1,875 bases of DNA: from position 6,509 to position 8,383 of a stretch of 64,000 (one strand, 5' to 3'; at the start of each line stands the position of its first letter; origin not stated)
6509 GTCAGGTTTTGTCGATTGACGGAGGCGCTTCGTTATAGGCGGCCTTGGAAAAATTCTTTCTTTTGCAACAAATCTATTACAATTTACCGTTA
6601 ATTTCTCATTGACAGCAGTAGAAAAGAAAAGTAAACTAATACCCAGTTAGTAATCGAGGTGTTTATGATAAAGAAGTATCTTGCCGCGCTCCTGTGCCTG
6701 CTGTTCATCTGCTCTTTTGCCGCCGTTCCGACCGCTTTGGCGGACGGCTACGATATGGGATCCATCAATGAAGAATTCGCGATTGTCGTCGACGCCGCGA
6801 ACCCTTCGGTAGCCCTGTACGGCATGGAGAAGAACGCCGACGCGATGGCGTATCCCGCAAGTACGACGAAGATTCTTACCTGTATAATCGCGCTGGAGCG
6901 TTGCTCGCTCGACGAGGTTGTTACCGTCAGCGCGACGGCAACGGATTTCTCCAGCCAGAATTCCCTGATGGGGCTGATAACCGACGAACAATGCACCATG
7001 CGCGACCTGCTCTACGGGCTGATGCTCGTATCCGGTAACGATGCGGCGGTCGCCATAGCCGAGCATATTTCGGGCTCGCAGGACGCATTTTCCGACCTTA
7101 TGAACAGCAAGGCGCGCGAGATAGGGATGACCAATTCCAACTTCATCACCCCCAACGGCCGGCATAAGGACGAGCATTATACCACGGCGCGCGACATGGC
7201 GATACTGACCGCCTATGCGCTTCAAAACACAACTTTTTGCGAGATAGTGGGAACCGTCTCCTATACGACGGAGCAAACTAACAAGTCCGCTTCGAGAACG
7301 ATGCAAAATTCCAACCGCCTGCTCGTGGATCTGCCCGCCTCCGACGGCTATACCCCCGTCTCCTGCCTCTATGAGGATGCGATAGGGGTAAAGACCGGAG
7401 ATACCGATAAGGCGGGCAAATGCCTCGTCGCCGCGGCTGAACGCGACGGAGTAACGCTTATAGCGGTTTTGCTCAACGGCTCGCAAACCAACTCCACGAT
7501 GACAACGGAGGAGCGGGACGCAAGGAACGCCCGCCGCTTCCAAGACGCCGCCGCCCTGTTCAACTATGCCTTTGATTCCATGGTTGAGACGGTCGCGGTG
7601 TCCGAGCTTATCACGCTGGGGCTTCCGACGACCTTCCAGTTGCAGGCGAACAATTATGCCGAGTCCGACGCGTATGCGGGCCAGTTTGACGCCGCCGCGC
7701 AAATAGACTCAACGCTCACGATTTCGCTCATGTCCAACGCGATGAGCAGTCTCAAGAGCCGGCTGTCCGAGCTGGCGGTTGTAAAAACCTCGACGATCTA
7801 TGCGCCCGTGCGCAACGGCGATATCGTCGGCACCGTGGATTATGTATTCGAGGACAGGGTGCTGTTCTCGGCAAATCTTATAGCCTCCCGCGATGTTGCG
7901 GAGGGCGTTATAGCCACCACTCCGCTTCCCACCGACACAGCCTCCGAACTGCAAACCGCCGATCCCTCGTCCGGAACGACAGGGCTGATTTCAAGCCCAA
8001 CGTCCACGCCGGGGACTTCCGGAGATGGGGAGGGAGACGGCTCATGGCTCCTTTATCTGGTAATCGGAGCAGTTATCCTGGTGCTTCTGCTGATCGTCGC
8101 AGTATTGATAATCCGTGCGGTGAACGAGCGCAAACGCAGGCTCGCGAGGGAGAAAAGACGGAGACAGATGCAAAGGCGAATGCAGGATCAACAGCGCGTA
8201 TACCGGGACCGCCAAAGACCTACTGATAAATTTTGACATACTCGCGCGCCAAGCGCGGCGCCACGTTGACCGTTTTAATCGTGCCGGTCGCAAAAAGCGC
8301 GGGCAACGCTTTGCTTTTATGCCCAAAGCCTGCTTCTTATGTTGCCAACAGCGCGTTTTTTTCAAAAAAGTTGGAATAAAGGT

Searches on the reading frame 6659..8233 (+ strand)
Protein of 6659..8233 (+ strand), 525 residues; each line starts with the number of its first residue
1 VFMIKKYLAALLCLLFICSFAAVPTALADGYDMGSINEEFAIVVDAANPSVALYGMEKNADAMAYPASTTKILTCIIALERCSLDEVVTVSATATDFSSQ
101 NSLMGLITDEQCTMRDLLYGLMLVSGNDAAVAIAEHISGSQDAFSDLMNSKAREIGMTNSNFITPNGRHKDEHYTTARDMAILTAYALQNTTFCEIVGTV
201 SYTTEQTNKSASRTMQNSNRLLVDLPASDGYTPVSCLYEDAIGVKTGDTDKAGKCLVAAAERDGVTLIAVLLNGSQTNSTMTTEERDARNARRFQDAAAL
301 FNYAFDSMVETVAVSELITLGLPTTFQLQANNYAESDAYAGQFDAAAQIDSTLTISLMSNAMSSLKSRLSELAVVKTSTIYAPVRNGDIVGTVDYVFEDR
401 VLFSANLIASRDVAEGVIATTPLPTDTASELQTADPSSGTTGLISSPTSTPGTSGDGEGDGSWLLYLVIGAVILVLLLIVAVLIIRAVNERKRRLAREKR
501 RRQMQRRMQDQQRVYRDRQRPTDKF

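Call 29: search_protein_families(library=pfam, proteins=[window:6659-8233:+], max_evalue=0.001)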
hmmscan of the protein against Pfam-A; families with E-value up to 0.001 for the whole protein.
window:6659-8233:+ (525 aa): 1 family
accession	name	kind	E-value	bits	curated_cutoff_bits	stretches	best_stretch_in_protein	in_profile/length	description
PF00768.25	Peptidase_S11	-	1.6e-48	165.7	27.6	1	36-274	10-237/239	D-alanyl-D-alanine carboxypeptidase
